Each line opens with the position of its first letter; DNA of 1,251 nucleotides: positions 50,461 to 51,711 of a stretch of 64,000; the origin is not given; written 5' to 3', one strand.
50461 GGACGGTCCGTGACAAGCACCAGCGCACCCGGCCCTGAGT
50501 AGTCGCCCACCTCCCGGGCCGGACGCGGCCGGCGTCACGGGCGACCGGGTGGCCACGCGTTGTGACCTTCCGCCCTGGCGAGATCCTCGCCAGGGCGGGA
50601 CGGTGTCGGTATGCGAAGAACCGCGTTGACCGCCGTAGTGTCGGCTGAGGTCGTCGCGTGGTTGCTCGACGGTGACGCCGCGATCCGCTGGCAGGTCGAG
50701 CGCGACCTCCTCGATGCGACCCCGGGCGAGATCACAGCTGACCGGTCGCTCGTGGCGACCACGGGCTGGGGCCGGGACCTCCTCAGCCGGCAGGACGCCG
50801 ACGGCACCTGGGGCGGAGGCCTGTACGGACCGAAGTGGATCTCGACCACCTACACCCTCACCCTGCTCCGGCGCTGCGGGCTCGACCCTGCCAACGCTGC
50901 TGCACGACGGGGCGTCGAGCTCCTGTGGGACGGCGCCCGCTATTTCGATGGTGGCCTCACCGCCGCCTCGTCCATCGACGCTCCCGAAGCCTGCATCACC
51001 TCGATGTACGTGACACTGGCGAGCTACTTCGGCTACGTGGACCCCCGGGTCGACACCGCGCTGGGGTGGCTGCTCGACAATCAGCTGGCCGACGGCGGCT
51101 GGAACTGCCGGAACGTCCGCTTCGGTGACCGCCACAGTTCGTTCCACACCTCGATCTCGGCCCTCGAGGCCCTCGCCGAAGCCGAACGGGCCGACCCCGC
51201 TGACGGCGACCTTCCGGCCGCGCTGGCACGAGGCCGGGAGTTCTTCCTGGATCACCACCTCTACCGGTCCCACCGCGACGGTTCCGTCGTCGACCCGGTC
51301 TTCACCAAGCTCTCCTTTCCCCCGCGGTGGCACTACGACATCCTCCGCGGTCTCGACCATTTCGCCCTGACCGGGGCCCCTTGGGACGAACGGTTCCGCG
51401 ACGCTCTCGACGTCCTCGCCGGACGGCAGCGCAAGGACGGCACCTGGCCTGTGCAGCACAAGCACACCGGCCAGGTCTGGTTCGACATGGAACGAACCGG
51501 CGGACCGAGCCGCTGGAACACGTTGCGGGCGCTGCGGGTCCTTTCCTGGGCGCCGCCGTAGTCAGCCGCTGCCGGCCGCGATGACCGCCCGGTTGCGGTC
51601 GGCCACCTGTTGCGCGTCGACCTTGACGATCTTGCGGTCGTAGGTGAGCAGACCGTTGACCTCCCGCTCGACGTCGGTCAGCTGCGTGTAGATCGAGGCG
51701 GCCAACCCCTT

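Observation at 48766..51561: Tocopherol-cyclase-like, four-His-box hydroxylase and terpene-cyclase-fold proteins clustered: candidate isoprenoid/quinone-tailoring module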

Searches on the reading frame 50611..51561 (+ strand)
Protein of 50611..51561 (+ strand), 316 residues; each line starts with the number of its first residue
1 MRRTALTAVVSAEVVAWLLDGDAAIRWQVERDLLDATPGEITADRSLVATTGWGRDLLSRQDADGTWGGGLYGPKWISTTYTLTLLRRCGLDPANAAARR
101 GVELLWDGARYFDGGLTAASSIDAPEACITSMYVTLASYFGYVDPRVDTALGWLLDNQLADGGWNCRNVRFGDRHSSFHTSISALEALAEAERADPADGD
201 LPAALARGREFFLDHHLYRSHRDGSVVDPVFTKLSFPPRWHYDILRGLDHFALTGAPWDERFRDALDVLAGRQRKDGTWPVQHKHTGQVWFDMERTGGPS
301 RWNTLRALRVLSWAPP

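Call 3: search_protein_families(library=pfam, proteins=[window:50611-51561:+], max_evalue=0.01)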
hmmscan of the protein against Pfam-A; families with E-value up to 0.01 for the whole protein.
window:50611-51561:+ (316 aa): 2 families
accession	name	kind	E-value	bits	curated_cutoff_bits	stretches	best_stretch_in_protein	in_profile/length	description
PF13249.12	SQHop_cyclase_N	-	8e-07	29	26.2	0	127-188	26-84/291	Squalene-hopene cyclase N-terminal domain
PF13243.12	SQHop_cyclase_C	-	0.00021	20.9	26.1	0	144-238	206-296/319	Squalene-hopene cyclase C-terminal domain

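Call 4: search_protein_families(library=ncbifam, proteins=[window:50611-51561:+], max_evalue=0.01)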
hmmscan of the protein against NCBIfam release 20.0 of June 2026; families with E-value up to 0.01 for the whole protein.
window:50611-51561:+ (316 aa): 4 families
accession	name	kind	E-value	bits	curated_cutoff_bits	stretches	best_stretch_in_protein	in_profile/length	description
TIGR03463.1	osq_cycl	subfamily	1.4e-07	30.2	851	1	181-283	453-548/634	2,3-oxidosqualene cyclase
TIGR01787.1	squalene_cyclas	subfamily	3e-06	26.2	322.7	1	143-237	506-598/622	squalene/oxidosqualene cyclases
TIGR01507.1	hopene_cyclase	equivalog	1.3e-05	23.8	431.1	1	141-240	518-614/640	squalene--hopene cyclase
NF053823.1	SCO2321_fam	equivalog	0.00035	19.6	300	0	141-191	115-164/405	SCO2321 family membrane protein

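Call 7: search_solved_structures(query=window:50611-51561:+, max_evalue=1)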
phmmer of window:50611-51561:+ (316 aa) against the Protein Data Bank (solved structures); distinct sequences matched with E-value up to 1: 4.
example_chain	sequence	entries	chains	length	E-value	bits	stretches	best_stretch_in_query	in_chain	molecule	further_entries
6vpt_A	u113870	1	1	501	0.00042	23.2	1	73-193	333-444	Cyclase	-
8ih5_F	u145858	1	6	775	0.092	15.5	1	111-185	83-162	Syn-copalyl diphosphate synthase, chloroplastic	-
8i6p_B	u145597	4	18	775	0.093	15.4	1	111-185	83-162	Syn-copalyl diphosphate synthase, chloroplastic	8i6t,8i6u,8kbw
3p5p_A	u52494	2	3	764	0.23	14.1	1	129-177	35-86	Taxadiene synthase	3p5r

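Call 31: find_homologous_proteins(query=window:50611-51561:+)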
Query window:50611-51561:+ (316 aa): 7963 proteins with E <= 0.001 among 8000 candidates; the best 120 are listed.
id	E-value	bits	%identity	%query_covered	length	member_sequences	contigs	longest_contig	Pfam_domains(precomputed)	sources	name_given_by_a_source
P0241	5.2e-215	731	100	100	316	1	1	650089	PF13249.13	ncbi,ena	-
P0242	1.5e-162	559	78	96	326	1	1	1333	PF13249.13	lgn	-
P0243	7.6e-158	543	78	95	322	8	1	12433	PF13249.13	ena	-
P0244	6.0e-157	541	74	97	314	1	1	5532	-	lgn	-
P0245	1.0e-156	540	75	99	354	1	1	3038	-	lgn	-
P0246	1.9e-155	536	75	96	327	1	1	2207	PF13249.13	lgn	-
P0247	3.5e-155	535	77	96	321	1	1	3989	PF13249.13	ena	-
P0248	4.7e-155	534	74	97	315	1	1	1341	PF13249.13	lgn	-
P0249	9.8e-155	533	73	97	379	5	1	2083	-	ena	-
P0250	5.5e-154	531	75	97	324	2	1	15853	-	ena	-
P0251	1.3e-152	526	75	96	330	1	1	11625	PF13249.13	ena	-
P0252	1.4e-152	526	77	95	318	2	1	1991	-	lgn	-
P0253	1.6e-152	526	74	97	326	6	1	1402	PF13249.13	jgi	jgi:hypothetical protein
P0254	1.9e-152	526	74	97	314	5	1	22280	-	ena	-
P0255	3.3e-152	525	75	96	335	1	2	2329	PF13249.13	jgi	jgi:hypothetical protein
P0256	6.8e-152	524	72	98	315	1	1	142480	PF13249.13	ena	-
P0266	2.6e-149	515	73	97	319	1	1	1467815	PF13249.13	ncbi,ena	-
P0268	5.5e-149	514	75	98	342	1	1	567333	PF13249.13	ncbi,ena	-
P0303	9.8e-145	500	72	95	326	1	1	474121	-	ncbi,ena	-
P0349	3.3e-141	489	69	97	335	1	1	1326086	PF13249.13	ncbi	ncbi:MAG: hypothetical protein R2754_05585 [Microthrixaceae bacterium]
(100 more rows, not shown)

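Call 43: find_encoding_contigs(protein=P0268, flank=6000, max_places=1)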
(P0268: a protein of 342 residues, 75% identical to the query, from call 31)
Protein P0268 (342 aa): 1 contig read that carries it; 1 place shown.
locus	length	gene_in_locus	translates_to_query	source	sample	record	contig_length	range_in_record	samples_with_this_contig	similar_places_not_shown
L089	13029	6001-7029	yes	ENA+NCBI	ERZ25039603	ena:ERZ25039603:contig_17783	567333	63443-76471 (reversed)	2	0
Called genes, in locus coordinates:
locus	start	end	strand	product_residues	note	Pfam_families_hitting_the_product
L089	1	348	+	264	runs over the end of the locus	PF18761:Heliorhodopsin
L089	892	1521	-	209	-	PF01545:Cation_efflux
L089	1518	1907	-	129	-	PF01022:HTH_5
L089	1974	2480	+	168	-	PF04075:F420H2_quin_red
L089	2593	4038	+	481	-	PF00884:Sulfatase, PF01663:Phosphodiest (faint), PF16347:SGSH_C (faint)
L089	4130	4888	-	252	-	PF11716:MDMPI_N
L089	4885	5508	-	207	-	PF00440:TetR_N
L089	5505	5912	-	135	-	-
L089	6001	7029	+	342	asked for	PF13249:SQHop_cyclase_N (faint)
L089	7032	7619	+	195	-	PF04542:Sigma70_r2, PF08281:Sigma70_r4_2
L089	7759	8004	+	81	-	-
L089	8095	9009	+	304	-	PF00005:ABC_tran, PF13304:AAA_21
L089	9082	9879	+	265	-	PF12730:ABC2_membrane_4 (weak), PF12679:ABC2_membrane_2, PF10920:DUF2705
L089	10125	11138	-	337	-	PF00391:PEP-utilizers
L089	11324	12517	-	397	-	PF01326:PPDK_N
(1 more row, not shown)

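Call 44: find_encoding_contigs(protein=P0256, flank=6000, max_places=1)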
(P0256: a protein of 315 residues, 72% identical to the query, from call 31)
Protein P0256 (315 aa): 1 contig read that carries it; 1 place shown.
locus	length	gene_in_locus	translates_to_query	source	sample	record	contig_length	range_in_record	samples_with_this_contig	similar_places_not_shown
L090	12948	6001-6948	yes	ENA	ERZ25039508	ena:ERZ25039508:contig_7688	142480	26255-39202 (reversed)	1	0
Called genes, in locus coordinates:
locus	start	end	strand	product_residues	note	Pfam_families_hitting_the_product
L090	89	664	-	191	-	PF08669:GCV_T_C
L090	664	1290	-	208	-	PF01571:GCV_T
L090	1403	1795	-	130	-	PF18029:Glyoxalase_6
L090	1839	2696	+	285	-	-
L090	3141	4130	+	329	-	PF00892:EamA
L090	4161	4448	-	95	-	-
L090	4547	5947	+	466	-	PF02720:DUF222 (weak)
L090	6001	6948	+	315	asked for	PF13249:SQHop_cyclase_N (faint)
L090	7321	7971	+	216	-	-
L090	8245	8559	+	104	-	PF00005:ABC_tran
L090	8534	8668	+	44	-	-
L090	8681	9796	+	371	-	-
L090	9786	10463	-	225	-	PF02390:Methyltransf_4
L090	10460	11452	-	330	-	PF14226:DIOX_N, PF03171:2OG-FeII_Oxy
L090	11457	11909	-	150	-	PF02548:Pantoate_transf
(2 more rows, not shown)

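Call 45: find_encoding_contigs(protein=P0266, flank=6000, max_places=1)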
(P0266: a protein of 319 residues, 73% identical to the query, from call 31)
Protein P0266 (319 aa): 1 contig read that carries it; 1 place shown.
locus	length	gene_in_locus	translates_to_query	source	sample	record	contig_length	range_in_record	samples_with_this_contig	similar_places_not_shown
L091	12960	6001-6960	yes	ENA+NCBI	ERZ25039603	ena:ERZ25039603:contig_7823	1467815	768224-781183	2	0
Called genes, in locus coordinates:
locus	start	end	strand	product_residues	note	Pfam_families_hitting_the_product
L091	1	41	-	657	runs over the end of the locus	PF00702:Hydrolase, PF13246:Cation_ATPase (faint), PF12710:HAD (weak), PF00689:Cation_ATPase_C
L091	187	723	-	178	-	PF00690:Cation_ATPase_N, PF00122:E1-E2_ATPase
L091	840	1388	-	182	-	PF02687:FtsX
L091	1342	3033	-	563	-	PF02687:FtsX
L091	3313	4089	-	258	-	PF02463:SMC_N, PF00005:ABC_tran, PF13304:AAA_21 (faint)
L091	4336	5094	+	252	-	PF20181:DUF6544, PF21900:DUF6920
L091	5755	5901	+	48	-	-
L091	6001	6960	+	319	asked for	PF13249:SQHop_cyclase_N (faint)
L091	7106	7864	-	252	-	PF01545:Cation_efflux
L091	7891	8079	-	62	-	-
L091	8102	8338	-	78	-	PF13192:Thioredoxin_3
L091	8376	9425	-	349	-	PF03773:ArsP_1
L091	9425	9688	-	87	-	PF12840:HTH_20 (weak), PF01022:HTH_5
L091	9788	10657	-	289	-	-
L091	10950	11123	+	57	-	PF00106:adh_short, PF13561:adh_short_C2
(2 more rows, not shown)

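Call 60: predict_structure(alignment_id=A4)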
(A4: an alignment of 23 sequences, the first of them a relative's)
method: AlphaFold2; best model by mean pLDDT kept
length: 316 residues; sequences in the alignment: 23
mean_pLDDT: 83.4   pTM: 0.86
mean pLDDT of the five models: 83.4, 83.1, 82.8, 80.5, 75.8
residues with pLDDT >= 90: 160; 70-90: 104; 50-70: 33; < 50: 19
segments of 3 or more residues with pLDDT < 50: 1-8, 114-119, 286-288
pLDDT, mean of each block of 10 residues (from residue 1): 48 93 95 89 94 90 80 67 91 95 79 49 72 94 91 92 80 80 95 88 95 85 72 78 88 92 91 92 61 78 94 81
secondary structure, 60 per line:
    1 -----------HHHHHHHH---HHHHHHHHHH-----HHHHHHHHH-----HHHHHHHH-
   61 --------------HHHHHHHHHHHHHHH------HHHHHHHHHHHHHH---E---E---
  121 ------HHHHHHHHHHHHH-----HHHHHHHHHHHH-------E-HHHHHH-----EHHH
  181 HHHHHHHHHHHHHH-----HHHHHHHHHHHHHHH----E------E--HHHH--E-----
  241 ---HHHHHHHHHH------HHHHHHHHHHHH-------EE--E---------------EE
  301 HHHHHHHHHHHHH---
elements in order: H12-19 H23-32 H38-46 H52-59 H75-89 H96-109 H127-139 H145-156 H166-171 H178-194 H200-214 H229-232 H244-253 H260-271 H301-313
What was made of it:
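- On Class II terpene cyclase (SHC / OSC / DMS): A single toroid of 316 aa (call 60).
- Checked: A confident alpha/alpha-toroid model, pLDDT 83 and pTM 0.86 (call 60).
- It is a single domain (call 60) and scores far below the cyclase NCBIfam cut-offs (call 4).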

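Call 63: fold_search(model_id=the predicted structure, library=pdb)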
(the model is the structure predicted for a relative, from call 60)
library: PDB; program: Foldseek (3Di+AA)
matches with E <= 10: 697; with E <= 0.001: 14
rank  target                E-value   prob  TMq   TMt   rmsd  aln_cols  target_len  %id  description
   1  8zg5                  1.1e-04  1.00  0.50  0.36   7.3       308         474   20  Drimenyl diphosphate synthase SsDMS_Y505I&D303A from Streptomyces showdoensis (Apo) (released 2025-05-21)
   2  8zg1                  1.1e-04  1.00  0.49  0.35   6.9       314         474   20  Drimenyl diphosphate synthase SsDMS_F248Y&D303E from Streptomyces showdoensis (Apo) (released 2025-05-21)
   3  7xru                  1.2e-04  1.00  0.49  0.34   6.6       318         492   19  Drimenyl diphosphate synthase D303E from Streptomyces showdoensis in complex with 2-fluorofarnesyl diphosphate (2F-FPP)  (released 2023-03-15)
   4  8zgv                  2.0e-04  1.00  0.48  0.35   7.5       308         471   20  Drimenyl diphosphate synthase SsDMS_F248A&D303E from Streptomyces showdoensis in complex with farnesyl diphosphate (FPP) (released 2025-05-21)
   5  7xq4                  2.0e-04  1.00  0.48  0.34   7.0       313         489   20  Drimenyl diphosphate synthase from Streptomyces showdoensis (apo) (released 2023-03-15)
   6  7xr7                  2.3e-04  1.00  0.47  0.33   6.8       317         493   19  Drimenyl diphosphate synthase D303E from Streptomyces showdoensis in complex with farnesyl diphosphate (FPP) and Mg2+ (released 2023-03-15)
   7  7xqz                  2.4e-04  1.00  0.49  0.34   6.6       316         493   20  Drimenyl diphosphate synthase D303A from Streptomyces showdoensis in complex with 2-fluorofarnesyl diphosphate (2F-FPP)  (released 2023-03-15)
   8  8zg0                  2.6e-04  1.00  0.48  0.35   6.6       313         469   20  Drimenyl diphosphate synthase SsDMS_F248A&D303E from Streptomyces showdoensis (Apo) (released 2025-05-21)
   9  8zgw                  2.9e-04  1.00  0.48  0.35   7.0       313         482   20  Drimenyl diphosphate synthase SsDMS_F248Y&D303E from Streptomyces showdoensis in complex with farnesyl diphosphate (FPP) (released 2025-05-21)
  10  1sqc                  4.0e-04  1.00  0.31  0.19  18.7       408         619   13  SQUALENE-HOPENE-CYCLASE FROM ALICYCLOBACILLUS ACIDOCALDARIUS (released 1997-12-17)
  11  9y6c_A                5.5e-04  1.00  0.37  0.38  12.7       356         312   12  X-ray structure analysis of human Complement Component 5 TE domain in complex with the peptide Ra30303 (released 2025-12-24)
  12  4d4b_A                7.8e-04  1.00  0.43  0.42   9.8       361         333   13  The catalytic domain, BcGH76, of Bacillus circulans Aman6 in complex with MSMSMe (released 2015-03-25)
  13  7nl5_A                9.9e-04  1.00  0.44  0.42   9.6       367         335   14  Structure of the catalytic domain of the Bacillus circulans alpha-1,6 Mannanase in complex with an alpha-1,6-alpha-man (released 2021-04-28)
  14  28jn_B                9.9e-04  1.00  0.42  0.36  10.1       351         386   14  CO-CRYSTAL STRUCTURE OF RAT PROTEIN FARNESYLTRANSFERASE COMPLEXED WITH A-176120 (released 2026-03-04)
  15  4d4a_A                1.2e-03  1.00  0.43  0.41   9.3       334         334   15  Structure of the catalytic domain (BcGH76) of the Bacillus circulans GH76 alpha mannanase, Aman6. (released 2015-03-25)
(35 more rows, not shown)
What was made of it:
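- Closest known: Class II terpene cyclases. Same: SsDMS is the best PDB match, with 20% identity and TM about 0.5 (call 63).
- TOR's nearest solved structures include drimenyl-diphosphate synthase and SHC (call 63). Its structural hits are equally weak to GH76, complement TED and FTase beta (call 63).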

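Call 75: find_encoding_contigs(protein=P0303, flank=3000, max_places=1)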
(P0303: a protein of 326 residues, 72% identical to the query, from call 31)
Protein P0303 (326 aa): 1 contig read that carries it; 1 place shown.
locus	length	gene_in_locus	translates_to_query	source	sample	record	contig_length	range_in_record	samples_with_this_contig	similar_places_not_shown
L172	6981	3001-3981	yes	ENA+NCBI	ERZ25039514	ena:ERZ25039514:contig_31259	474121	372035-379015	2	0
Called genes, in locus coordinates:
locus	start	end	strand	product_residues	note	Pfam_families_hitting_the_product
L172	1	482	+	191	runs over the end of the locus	PF08818:DUF1801, PF13376:OmdA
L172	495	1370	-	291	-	PF06966:DUF1295, PF02544:Steroid_dh (weak), PF04140:ICMT (weak)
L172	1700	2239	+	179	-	-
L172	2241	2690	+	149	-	-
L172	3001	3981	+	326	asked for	-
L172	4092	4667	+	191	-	PF00583:Acetyltransf_1, PF13508:Acetyltransf_7 (weak)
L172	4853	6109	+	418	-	PF00135:COesterase, PF20434:BD-FAE, PF07859:Abhydrolase_3, PF00326:Peptidase_S9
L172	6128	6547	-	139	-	PF13622:4HBT_3, PF03061:4HBT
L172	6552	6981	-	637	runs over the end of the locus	PF02446:Glyco_hydro_77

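Call 76: find_encoding_contigs(protein=P0349, flank=3000, max_places=1)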
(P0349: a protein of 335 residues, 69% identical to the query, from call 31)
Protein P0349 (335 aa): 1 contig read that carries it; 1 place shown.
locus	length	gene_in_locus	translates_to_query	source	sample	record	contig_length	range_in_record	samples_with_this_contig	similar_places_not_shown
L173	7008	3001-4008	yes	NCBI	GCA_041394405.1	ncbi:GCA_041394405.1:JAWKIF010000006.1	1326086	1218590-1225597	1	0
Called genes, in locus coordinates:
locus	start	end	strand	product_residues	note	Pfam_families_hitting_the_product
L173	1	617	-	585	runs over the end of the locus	PF25014:NET2A (weak), PF17758:Prot_ATP_ID_OB_N, PF16450:Prot_ATP_ID_OB_C, PF13191:AAA_16 (weak), PF00004:AAA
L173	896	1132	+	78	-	PF13459:Fer4_15, PF13370:Fer4_13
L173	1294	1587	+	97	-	-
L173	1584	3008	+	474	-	PF00535:Glycos_transf_2, PF13641:Glyco_tranf_2_3, PF13506:Glyco_transf_21, PF13632:Glyco_trans_2_3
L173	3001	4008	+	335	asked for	PF13249:SQHop_cyclase_N (faint)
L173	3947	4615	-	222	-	-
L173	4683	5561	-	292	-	PF14801:TrmI-like_N, PF08704:GCD14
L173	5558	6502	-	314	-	PF22082:TtuA_LIM_N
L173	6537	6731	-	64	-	PF21965:SAMP2, PF02597:ThiS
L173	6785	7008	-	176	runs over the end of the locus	-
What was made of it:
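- On Conserved gene cluster (functional module of TC-like + FAH + TOR): TC and FAH in 0 of 5 TOR loci (calls 43-45, 75, 76).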
